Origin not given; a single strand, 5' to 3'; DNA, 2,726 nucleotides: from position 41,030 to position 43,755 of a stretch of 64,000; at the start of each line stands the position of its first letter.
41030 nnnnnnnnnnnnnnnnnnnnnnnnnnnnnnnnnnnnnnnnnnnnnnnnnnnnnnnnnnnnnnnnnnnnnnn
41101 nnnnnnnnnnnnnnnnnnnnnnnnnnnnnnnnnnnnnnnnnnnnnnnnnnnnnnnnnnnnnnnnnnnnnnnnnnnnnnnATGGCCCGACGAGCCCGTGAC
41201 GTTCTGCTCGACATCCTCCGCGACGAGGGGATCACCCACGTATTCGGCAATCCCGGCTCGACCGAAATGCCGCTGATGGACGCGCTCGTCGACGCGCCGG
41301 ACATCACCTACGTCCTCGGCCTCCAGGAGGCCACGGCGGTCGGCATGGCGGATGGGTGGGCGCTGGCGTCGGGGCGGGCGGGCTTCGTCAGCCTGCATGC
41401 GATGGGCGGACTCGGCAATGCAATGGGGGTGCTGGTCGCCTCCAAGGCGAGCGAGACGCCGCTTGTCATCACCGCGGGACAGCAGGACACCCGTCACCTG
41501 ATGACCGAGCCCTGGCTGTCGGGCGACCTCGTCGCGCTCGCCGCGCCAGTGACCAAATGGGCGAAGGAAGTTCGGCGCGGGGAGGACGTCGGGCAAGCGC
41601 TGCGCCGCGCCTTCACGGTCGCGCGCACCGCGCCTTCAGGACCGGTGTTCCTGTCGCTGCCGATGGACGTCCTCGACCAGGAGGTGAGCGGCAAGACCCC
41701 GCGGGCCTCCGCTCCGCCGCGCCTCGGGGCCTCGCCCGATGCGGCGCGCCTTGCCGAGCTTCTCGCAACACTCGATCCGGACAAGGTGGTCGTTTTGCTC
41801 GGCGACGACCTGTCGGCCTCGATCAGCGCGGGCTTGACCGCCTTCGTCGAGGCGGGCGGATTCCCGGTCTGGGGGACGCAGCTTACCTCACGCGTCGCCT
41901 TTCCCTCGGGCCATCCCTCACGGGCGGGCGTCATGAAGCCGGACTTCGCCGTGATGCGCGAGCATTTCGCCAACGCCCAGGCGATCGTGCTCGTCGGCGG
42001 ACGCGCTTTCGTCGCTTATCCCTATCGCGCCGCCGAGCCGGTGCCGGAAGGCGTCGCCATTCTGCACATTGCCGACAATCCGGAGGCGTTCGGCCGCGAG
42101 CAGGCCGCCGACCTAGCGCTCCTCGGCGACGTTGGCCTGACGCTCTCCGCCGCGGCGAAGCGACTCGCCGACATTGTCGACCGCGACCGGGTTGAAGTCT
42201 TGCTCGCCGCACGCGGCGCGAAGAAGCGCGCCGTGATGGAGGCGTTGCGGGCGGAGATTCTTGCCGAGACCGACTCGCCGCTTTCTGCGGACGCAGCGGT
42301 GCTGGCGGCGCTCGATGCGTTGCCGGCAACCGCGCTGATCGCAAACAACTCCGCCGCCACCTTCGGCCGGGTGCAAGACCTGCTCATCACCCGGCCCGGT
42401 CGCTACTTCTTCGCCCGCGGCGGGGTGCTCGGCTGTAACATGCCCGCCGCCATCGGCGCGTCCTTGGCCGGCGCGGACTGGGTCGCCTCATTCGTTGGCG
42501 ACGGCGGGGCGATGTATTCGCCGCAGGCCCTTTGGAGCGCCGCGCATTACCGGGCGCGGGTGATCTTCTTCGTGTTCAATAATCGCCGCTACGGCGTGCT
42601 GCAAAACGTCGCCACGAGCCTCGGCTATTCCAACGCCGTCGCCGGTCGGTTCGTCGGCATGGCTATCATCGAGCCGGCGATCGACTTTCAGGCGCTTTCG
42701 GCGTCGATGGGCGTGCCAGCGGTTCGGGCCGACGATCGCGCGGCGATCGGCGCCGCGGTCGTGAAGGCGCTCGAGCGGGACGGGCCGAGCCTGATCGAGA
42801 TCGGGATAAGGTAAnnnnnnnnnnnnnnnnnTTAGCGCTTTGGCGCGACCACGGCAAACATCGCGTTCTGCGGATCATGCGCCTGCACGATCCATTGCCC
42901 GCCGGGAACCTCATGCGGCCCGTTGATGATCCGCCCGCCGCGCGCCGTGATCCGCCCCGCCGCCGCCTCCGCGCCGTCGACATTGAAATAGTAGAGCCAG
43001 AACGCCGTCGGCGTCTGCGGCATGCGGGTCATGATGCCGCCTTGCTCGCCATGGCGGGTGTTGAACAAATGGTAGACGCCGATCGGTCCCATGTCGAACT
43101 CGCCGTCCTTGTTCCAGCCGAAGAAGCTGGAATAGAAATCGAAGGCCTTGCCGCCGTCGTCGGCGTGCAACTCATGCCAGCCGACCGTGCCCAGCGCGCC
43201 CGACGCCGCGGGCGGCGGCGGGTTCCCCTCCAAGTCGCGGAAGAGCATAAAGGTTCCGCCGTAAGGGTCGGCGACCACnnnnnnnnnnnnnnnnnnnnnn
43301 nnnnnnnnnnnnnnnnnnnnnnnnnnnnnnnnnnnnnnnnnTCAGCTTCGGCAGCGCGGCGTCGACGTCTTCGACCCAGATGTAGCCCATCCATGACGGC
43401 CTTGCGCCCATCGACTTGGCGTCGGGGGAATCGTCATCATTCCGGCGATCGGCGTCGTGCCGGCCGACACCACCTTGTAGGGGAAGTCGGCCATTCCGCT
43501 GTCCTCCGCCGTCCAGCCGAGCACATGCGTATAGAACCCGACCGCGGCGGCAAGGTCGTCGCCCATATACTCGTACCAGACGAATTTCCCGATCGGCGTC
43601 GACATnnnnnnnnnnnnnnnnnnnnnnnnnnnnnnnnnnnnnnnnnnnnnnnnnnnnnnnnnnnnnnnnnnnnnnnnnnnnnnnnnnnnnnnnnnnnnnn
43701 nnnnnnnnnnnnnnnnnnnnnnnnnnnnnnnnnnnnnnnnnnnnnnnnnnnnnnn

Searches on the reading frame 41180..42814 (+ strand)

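Call 8: search_protein_families(library=pfam, proteins=[window:41180-42814:+], max_evalue=0.01)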
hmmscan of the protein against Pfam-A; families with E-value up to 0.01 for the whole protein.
window:41180-42814:+ (544 aa): 3 families
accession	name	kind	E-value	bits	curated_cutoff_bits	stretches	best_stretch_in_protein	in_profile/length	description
PF02776.23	TPP_enzyme_N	-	1.1e-27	96.6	26.8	1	4-107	2-105/119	Thiamine pyrophosphate enzyme, N-terminal TPP binding domain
PF02775.26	TPP_enzyme_C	-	1.2e-24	87.2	21.9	1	403-541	15-151/151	Thiamine pyrophosphate enzyme, C-terminal TPP binding domain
PF00205.28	TPP_enzyme_M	-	1.8e-11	44.4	30.4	1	191-324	4-136/137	Thiamine pyrophosphate enzyme, central domain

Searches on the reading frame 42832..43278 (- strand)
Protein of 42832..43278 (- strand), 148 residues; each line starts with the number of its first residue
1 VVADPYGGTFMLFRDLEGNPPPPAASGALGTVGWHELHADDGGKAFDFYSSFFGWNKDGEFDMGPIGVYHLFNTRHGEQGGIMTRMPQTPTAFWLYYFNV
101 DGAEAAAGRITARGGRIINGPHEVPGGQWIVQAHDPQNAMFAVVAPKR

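Call 8: search_protein_families(library=pfam, proteins=[window:42832-43278:-], max_evalue=0.01)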
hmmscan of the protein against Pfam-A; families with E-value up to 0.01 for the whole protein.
window:42832-43278:- (148 aa): 2 families
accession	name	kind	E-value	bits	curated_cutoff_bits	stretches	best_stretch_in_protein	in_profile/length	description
PF00903.31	Glyoxalase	-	2.4e-06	28.4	20.6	1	37-141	7-119/121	Glyoxalase/Bleomycin resistance protein/Dioxygenase superfamily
PF22677.2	Ble-like_N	-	0.0046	17.1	24.5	1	34-56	4-26/41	Bleomycin resistance protein-like N-terminal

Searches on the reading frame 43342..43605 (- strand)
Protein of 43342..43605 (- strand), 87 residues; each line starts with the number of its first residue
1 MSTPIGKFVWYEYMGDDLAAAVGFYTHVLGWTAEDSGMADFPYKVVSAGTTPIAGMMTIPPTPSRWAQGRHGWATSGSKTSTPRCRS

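Call 8: search_protein_families(library=pfam, proteins=[window:43342-43605:-], max_evalue=0.01)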
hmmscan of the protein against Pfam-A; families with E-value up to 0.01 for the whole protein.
window:43342-43605:- (87 aa): 2 families
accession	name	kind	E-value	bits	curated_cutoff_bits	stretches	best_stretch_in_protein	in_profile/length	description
PF22677.2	Ble-like_N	-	1.9e-05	24.8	24.5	1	7-32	1-26/41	Bleomycin resistance protein-like N-terminal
PF00903.31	Glyoxalase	-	0.00023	22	20.6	1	8-63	2-59/121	Glyoxalase/Bleomycin resistance protein/Dioxygenase superfamily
